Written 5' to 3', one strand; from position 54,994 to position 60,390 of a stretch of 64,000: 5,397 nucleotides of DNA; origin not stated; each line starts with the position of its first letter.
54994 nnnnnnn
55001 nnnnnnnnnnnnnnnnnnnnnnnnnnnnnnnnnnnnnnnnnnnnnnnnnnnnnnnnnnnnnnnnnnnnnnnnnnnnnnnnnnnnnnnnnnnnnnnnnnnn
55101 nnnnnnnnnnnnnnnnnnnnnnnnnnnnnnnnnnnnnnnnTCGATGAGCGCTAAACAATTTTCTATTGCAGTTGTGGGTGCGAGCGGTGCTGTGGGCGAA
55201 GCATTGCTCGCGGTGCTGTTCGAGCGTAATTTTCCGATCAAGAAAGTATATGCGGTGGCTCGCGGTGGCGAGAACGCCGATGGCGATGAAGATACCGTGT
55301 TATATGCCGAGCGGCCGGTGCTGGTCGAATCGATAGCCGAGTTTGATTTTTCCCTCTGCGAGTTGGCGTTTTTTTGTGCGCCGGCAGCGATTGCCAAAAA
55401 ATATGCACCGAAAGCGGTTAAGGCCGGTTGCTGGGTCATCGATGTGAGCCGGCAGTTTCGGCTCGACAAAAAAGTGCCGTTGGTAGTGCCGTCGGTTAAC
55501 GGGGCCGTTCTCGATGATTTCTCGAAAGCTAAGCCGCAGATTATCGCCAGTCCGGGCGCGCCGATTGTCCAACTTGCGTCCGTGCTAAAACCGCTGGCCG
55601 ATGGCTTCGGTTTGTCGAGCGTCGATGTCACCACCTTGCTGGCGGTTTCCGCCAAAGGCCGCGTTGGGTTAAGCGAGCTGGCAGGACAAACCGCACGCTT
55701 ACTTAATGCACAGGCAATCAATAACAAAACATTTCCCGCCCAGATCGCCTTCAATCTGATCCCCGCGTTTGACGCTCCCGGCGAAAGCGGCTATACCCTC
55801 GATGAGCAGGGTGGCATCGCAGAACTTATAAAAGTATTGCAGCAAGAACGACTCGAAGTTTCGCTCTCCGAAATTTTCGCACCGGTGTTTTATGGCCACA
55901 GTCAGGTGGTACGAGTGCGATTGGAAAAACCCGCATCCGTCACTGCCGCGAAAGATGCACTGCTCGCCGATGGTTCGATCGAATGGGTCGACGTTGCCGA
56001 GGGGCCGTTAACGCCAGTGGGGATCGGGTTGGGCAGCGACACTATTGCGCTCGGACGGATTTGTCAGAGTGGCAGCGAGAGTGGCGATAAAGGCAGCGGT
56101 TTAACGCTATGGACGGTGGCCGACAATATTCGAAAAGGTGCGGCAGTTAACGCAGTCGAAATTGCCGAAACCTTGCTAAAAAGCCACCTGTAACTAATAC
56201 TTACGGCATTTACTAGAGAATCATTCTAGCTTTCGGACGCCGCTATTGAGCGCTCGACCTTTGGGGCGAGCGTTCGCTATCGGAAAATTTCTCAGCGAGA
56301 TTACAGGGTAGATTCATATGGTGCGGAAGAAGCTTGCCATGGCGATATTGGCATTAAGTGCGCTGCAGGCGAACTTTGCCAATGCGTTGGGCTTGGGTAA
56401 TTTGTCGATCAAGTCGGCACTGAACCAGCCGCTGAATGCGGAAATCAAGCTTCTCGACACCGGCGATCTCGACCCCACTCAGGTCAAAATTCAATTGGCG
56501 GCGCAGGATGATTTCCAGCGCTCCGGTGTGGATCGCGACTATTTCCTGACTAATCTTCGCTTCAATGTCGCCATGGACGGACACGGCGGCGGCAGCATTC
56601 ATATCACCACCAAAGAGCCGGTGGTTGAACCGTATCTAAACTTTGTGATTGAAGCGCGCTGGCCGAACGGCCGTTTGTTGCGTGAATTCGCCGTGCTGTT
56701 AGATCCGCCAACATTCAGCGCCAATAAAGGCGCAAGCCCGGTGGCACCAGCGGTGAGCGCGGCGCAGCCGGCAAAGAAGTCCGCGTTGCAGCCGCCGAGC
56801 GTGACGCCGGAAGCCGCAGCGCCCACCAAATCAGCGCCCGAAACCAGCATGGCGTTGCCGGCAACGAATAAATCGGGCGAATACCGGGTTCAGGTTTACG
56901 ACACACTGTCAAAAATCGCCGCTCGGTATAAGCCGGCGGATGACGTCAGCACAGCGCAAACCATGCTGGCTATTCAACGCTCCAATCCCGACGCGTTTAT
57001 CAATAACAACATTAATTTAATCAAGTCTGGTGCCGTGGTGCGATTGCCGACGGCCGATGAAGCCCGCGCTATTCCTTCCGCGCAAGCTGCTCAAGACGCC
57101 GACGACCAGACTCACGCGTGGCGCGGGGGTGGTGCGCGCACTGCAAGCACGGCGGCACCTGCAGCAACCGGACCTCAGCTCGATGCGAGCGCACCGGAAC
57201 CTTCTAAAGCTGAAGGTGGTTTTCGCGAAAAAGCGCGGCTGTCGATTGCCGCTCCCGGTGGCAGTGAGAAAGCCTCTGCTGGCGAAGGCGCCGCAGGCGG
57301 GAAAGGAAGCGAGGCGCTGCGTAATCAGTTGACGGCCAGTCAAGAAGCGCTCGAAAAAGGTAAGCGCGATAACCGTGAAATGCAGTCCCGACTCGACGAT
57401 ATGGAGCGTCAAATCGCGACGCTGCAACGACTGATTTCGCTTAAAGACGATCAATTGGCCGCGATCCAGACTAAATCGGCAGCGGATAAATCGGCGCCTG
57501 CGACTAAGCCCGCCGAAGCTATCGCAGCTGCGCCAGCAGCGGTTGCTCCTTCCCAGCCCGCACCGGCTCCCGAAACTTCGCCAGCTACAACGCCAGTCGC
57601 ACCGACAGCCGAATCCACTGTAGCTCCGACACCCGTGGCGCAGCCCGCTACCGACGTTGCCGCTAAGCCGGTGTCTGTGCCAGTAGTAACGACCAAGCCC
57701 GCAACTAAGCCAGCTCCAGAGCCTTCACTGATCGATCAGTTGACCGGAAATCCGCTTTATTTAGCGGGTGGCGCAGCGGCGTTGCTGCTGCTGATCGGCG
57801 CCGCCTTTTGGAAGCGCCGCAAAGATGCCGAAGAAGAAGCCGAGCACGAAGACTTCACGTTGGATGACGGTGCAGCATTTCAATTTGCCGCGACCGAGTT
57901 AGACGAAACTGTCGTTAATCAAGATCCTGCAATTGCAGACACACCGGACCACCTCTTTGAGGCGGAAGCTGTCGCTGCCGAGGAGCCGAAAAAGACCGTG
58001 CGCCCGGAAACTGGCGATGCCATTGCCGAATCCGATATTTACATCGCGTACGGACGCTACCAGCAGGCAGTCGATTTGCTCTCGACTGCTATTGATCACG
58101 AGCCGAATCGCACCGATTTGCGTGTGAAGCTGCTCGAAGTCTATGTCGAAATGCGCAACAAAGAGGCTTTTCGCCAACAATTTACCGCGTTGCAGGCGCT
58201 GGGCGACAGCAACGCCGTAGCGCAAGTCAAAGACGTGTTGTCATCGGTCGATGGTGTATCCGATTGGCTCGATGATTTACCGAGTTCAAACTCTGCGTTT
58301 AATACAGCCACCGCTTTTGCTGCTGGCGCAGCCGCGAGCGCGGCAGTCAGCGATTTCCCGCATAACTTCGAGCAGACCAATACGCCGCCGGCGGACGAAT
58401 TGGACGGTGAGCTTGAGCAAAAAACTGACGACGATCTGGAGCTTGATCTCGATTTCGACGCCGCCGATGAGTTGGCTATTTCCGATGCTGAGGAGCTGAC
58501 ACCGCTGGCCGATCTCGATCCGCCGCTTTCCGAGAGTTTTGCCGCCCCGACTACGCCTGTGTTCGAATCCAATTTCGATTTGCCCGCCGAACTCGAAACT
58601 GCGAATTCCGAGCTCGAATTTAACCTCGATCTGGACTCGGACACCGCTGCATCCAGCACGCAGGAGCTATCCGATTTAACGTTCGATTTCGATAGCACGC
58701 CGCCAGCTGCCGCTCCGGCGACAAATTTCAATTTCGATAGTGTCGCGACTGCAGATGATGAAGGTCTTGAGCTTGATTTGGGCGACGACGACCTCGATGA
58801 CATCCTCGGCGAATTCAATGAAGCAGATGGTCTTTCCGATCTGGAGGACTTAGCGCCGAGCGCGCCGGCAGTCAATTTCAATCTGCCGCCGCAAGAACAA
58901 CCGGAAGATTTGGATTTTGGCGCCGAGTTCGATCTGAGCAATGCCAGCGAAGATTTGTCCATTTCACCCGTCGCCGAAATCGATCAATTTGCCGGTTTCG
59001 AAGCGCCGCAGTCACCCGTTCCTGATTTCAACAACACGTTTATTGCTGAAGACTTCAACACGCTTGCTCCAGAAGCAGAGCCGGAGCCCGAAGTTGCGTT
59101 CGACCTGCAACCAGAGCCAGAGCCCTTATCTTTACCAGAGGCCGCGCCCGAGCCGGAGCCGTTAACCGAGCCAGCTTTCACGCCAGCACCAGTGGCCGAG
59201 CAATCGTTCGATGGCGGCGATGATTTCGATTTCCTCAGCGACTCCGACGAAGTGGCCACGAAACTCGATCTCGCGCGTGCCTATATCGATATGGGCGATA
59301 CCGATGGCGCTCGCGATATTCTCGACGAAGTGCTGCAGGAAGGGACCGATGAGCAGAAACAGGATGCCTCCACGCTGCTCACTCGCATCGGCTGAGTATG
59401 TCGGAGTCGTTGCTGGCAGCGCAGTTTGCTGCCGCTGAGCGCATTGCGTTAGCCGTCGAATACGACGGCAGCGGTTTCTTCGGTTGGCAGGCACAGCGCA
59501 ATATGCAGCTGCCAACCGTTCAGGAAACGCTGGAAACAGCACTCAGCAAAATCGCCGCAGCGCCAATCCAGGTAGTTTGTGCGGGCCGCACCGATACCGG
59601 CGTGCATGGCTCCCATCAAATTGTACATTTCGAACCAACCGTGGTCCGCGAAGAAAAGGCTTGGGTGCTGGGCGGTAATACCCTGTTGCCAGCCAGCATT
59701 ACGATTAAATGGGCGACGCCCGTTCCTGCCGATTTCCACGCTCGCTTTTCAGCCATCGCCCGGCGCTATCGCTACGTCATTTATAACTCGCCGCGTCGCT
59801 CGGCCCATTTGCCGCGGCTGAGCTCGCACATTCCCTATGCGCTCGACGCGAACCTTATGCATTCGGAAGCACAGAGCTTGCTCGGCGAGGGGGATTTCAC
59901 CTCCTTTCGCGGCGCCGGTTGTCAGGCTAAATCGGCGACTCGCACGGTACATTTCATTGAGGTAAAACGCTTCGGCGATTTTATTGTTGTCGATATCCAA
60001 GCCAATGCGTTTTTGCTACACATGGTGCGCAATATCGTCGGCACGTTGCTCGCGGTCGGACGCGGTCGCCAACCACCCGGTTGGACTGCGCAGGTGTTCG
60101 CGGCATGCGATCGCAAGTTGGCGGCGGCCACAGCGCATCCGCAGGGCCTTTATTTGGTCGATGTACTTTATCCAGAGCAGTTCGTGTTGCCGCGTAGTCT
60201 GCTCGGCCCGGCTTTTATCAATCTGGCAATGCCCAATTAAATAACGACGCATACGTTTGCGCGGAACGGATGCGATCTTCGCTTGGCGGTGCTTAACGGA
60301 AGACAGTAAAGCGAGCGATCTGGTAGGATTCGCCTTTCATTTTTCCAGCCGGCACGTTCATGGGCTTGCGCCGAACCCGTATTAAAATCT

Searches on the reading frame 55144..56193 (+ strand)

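Call 46: search_protein_families(library=pfam, proteins=[window:55144-56193:+], max_evalue=0.00001)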
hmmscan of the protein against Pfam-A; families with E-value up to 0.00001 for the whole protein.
window:55144-56193:+ (349 aa): 2 families
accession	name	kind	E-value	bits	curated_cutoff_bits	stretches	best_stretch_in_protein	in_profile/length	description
PF02774.23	Semialdhyde_dhC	-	5.6e-30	105.3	26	1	148-331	1-184/184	Semialdehyde dehydrogenase, dimerisation domain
PF01118.30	Semialdhyde_dh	-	8.7e-26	91.1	26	1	8-124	2-119/121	Semialdehyde dehydrogenase, NAD binding domain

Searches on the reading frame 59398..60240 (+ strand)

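Call 46: search_protein_families(library=pfam, proteins=[window:59398-60240:+], max_evalue=0.00001)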
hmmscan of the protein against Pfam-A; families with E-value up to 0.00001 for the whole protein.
window:59398-60240:+ (280 aa): 1 family
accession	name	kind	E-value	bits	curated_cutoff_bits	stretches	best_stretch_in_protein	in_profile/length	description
PF01416.25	PseudoU_synth_1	-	6.7e-40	136.4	23.3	2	158-259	2-108/108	tRNA pseudouridine synthase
